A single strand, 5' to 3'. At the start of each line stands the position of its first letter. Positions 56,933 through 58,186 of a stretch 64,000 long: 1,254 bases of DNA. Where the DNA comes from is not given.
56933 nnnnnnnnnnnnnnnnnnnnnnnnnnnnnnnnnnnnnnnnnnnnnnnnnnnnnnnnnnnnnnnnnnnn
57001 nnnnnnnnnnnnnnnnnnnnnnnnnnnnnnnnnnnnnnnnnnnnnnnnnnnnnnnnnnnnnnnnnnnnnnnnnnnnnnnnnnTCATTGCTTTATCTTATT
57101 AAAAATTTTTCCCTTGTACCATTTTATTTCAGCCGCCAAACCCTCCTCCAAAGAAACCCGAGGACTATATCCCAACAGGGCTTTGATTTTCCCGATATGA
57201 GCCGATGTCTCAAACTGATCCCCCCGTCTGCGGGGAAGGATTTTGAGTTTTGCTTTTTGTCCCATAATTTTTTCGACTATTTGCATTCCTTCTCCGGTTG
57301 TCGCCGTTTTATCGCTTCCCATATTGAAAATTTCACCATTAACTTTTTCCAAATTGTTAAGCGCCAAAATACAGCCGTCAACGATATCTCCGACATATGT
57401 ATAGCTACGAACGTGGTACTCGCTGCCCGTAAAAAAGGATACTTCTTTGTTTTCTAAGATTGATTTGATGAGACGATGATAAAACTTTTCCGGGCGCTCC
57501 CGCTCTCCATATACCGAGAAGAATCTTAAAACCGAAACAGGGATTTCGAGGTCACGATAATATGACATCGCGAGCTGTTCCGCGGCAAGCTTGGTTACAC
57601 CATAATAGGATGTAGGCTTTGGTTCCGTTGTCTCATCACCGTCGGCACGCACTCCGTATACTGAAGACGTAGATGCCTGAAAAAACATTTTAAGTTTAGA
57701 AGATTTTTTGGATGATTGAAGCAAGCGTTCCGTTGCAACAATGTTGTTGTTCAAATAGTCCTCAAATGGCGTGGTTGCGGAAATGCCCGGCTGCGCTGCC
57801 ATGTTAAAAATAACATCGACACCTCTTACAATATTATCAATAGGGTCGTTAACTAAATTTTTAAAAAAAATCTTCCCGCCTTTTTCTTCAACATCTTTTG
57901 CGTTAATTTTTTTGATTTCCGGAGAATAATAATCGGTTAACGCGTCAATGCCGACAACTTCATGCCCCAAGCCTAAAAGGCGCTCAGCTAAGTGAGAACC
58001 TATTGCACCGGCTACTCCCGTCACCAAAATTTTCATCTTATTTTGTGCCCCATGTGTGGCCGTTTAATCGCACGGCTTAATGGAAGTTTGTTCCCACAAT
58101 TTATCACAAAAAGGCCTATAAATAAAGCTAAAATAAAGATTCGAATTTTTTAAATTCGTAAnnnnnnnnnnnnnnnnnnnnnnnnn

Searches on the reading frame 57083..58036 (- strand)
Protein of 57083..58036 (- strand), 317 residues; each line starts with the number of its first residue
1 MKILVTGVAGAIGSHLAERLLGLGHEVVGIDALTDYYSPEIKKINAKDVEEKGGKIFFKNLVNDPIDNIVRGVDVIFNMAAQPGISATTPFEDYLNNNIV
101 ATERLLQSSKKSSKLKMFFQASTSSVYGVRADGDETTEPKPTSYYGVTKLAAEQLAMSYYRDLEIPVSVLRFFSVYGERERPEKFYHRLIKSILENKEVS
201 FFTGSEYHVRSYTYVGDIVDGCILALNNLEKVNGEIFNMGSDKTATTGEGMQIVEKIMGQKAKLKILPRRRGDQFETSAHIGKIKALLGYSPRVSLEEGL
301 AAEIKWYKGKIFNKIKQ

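Call 61: search_protein_families(library=ncbifam, proteins=[window:57083-58036:-], max_evalue=1e-10)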
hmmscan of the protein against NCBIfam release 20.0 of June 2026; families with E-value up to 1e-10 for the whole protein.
window:57083-58036:- (317 aa): 16 families
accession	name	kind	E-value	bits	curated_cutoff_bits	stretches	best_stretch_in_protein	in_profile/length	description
TIGR01181.1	dTDP_gluc_dehyt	equivalog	2.3e-37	128.8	365.1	1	2-309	1-313/321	dTDP-glucose 4,6-dehydratase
TIGR04180.1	EDH_00030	hypoth_equivalog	2.2e-36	125.5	475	1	3-293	1-295/297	NAD-dependent 4,6-dehydratase LegB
TIGR01179.1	galE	equivalog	3.6e-34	118.1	262.3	1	2-308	1-326/332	UDP-glucose 4-epimerase GalE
TIGR02197.1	heptose_epim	equivalog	8e-32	110.6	274.6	1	3-308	1-314/316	ADP-glyceromanno-heptose 6-epimerase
NF011728.1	PRK15181.1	equivalog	3.5e-24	85.5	760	1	3-310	18-340/348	Vi polysaccharide biosynthesis UDP-N-acetylglucosaminuronic acid C-4 epimerase TviC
NF007956.0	PRK10675.1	subfamily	3.4e-21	75.7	394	1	1-177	1-182/338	UDP-glucose 4-epimerase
NF043036.1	ErythonDh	equivalog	6.5e-15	55.1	325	1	1-179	1-183/321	D-erythronate dehydrogenase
NF008360.0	PRK11150.1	equivalog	6.1e-14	51.9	452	1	3-254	2-250/310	ADP-glyceromanno-heptose 6-epimerase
TIGR01472.1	gmd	equivalog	8.4e-14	51.5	415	1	3-228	3-241/342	GDP-mannose 4,6-dehydratase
NF007490.0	PRK10084.1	subfamily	9.8e-14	51.1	649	1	1-308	1-335/361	dTDP-glucose 4,6-dehydratase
TIGR02622.1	CDP_4_6_dhtase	equivalog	2.7e-13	49.8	278.45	1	2-310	6-333/352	CDP-glucose 4,6-dehydratase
NF042423.1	oxyalk_red_Shew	equivalog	1.8e-12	47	580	0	2-229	10-224/331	2-alkyl-3-oxoalkanoate reductase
TIGR03466.1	HpnA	hypoth_equivalog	2.2e-12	46.5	367.65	1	1-298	1-284/327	hopanoid-associated sugar epimerase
NF042422.1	oxyalk_red_OleD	equivalog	3.4e-12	46.4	580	0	1-177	1-170/329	2-alkyl-3-oxoalkanoate reductase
NF008872.0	PRK11908.1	equivalog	5.3e-12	45.4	294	0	1-244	2-256/349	bifunctional UDP-4-keto-pentose/UDP-xylose synthase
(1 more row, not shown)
